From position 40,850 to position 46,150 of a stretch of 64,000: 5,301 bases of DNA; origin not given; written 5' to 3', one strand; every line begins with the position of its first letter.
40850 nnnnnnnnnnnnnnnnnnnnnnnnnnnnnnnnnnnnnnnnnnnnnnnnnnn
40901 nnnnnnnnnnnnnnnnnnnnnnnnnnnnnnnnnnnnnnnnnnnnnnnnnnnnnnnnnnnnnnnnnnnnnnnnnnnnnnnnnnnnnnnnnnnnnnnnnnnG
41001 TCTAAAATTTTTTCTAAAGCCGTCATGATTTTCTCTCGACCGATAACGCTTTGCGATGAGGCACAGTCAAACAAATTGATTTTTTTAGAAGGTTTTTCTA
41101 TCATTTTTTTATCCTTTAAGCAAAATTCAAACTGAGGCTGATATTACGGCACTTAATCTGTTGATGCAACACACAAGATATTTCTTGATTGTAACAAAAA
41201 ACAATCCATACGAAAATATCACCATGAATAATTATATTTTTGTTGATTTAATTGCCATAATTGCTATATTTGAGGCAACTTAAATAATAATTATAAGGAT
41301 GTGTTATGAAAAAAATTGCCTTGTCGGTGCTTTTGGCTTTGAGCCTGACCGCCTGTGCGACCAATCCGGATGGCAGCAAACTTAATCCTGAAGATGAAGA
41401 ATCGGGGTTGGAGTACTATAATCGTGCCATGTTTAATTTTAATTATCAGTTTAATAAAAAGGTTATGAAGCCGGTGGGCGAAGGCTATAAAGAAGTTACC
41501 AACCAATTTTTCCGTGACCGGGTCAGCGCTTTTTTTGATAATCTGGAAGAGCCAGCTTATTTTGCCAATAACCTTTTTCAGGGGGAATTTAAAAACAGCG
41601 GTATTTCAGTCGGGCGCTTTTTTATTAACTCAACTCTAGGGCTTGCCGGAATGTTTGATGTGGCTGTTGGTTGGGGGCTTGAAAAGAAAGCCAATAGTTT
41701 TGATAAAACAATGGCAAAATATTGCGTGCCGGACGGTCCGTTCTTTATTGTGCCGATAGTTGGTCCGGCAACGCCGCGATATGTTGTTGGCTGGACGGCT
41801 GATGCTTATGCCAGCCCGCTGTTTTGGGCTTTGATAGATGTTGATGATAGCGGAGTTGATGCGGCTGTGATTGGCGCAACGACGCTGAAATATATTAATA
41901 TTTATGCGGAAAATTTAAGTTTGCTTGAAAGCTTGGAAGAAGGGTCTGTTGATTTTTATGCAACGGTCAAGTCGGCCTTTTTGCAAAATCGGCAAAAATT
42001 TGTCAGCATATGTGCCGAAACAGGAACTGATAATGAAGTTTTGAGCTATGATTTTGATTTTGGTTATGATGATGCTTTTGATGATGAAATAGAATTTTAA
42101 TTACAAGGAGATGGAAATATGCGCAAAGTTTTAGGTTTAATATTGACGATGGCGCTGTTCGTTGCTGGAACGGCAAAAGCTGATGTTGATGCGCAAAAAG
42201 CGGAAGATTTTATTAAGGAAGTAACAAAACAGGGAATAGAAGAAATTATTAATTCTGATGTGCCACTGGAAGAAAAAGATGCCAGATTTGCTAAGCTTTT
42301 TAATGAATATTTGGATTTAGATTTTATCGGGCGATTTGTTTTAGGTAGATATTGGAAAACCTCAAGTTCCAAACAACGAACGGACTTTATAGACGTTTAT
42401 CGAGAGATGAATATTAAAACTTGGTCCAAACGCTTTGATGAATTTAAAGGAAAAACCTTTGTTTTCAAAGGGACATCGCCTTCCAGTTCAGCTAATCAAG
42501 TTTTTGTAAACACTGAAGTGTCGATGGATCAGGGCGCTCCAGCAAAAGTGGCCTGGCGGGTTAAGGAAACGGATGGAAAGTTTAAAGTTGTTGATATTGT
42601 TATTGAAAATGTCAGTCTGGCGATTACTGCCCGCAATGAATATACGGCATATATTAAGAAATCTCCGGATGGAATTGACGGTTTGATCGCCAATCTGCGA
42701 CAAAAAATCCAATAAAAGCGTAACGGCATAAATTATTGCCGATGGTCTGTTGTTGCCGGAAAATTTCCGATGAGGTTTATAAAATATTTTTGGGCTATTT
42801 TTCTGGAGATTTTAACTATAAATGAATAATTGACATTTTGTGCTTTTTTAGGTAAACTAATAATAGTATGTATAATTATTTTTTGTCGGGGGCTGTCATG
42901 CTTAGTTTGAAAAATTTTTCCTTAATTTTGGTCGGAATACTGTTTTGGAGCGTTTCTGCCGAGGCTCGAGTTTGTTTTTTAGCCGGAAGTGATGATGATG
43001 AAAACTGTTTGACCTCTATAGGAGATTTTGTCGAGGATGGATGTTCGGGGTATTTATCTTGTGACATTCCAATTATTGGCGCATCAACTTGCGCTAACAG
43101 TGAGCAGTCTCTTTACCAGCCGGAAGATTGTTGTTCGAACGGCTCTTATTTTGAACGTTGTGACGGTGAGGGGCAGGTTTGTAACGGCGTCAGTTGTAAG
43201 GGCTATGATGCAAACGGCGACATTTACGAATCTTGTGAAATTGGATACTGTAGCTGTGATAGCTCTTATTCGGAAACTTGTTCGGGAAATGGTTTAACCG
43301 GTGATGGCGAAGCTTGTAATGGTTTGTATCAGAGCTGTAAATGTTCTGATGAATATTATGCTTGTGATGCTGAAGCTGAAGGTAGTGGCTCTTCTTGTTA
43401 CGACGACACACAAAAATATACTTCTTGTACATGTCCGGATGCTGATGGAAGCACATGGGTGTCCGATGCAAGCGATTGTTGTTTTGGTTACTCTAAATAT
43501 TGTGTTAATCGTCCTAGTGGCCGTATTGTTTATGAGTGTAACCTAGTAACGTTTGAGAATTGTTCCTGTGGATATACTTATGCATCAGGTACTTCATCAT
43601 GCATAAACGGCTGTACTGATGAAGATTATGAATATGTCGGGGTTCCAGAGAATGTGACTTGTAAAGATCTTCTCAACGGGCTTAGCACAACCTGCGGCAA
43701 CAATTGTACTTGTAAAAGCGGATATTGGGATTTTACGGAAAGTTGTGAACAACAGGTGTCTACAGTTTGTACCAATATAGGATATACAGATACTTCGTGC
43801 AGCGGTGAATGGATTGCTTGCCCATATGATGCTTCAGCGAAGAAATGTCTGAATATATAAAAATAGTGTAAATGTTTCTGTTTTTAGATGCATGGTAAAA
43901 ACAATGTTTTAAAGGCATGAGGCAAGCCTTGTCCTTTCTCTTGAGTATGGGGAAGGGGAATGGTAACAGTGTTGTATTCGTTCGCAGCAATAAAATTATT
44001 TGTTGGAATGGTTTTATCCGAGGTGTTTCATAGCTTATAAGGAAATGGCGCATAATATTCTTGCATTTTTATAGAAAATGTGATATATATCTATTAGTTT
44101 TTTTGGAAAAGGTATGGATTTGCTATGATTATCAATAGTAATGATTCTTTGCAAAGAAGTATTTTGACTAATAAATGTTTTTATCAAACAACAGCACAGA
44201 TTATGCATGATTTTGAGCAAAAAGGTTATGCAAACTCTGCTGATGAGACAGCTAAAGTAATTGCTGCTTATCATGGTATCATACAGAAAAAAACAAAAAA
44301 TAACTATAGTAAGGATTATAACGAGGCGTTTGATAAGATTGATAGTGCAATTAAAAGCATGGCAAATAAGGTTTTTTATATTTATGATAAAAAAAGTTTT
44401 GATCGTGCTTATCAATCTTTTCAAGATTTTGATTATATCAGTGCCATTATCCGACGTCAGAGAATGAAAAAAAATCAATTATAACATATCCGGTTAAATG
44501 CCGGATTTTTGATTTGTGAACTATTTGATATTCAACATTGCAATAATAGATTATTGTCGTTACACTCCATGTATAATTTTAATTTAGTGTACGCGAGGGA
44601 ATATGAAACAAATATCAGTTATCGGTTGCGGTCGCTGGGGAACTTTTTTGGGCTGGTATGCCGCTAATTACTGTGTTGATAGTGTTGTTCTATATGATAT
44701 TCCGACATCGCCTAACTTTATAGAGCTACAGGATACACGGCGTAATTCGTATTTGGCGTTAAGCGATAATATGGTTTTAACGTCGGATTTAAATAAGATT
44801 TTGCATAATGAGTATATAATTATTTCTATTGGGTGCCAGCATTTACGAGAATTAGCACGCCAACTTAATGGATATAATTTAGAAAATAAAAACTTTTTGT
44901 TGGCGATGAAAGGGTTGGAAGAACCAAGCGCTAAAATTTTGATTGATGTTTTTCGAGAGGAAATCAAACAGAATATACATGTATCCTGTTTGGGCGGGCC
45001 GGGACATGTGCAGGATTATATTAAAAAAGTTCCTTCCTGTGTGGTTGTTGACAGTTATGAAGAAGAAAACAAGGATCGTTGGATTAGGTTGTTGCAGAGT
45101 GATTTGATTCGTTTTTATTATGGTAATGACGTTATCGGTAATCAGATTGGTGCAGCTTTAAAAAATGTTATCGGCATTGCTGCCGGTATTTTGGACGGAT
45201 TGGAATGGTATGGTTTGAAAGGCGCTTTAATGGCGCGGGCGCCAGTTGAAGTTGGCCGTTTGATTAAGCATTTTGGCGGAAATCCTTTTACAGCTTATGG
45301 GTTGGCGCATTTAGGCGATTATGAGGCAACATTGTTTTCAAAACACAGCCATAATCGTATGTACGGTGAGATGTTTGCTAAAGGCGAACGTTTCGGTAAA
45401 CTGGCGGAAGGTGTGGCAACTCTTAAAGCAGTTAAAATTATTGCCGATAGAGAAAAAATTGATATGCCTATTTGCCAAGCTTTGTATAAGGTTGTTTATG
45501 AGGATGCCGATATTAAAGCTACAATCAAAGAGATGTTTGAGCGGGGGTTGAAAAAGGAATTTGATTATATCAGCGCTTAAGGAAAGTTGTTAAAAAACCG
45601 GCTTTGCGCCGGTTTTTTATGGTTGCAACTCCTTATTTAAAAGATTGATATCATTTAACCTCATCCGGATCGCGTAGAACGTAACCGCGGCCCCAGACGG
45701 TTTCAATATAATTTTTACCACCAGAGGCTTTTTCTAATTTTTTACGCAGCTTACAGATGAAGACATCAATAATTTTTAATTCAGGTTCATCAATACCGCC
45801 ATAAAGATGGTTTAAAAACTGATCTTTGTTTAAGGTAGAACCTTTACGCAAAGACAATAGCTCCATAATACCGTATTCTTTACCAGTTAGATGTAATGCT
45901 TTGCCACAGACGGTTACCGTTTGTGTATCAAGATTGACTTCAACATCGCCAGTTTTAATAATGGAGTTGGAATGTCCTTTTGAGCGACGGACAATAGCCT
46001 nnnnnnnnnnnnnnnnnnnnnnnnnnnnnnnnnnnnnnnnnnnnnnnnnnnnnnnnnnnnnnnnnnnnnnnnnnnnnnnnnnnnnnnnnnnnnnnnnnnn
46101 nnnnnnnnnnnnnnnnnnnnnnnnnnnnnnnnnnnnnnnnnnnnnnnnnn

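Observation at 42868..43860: Highly cysteine-rich (about 14% Cys) secreted protein of unknown function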

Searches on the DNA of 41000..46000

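Call 64: search_rna_families(source=window, start=41000, end=46000, threshold=evalue, max_evalue=0.1)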
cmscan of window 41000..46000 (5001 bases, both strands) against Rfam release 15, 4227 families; matches with E-value up to 0.1: 2.
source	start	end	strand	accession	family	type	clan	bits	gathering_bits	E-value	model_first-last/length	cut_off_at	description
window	45589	45658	-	RF02891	AgrB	Gene; antisense;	-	32.1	40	0.014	1-84/84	no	ArsR-gov region gene B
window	44115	44226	+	RF00114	S15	Cis-reg; leader;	CL00121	22.3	39.5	0.055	1-117/117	no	Ribosomal S15 leader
